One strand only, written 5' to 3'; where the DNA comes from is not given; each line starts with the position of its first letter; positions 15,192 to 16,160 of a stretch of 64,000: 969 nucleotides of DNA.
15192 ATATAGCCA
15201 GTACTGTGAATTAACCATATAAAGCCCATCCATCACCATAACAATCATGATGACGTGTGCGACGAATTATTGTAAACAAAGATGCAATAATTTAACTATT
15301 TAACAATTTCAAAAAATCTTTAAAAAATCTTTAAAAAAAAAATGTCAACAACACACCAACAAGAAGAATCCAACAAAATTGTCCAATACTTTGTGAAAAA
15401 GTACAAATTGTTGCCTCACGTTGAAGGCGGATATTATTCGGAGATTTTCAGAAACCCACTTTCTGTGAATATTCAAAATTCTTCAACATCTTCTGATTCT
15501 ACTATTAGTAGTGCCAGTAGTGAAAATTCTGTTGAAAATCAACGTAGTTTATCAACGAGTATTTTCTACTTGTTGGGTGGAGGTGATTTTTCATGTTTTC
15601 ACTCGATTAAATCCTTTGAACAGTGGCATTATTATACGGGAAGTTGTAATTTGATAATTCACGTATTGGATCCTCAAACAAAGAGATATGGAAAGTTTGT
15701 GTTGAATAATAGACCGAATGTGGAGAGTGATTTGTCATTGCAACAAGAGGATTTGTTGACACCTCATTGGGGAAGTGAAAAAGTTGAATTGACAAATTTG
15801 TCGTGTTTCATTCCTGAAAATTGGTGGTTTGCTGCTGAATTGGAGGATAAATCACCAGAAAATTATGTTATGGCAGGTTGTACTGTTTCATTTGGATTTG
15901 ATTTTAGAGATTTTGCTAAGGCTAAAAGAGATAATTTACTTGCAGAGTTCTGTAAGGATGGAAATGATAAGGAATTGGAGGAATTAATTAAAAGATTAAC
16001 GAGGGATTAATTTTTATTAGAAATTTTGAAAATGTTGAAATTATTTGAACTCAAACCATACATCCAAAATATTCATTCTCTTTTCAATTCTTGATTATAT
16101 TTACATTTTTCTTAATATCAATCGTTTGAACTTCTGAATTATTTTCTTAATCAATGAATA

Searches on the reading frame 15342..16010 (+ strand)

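Call 60: search_protein_families(library=pfam, proteins=[window:15342-16010:+], max_evalue=0.001)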
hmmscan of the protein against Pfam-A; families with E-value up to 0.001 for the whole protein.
window:15342-16010:+ (222 aa): 1 family
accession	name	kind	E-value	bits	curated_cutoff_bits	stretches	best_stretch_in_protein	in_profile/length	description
PF06172.17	Cupin_5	-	9.5e-33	113.6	25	1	15-192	1-137/139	Cupin superfamily (DUF985)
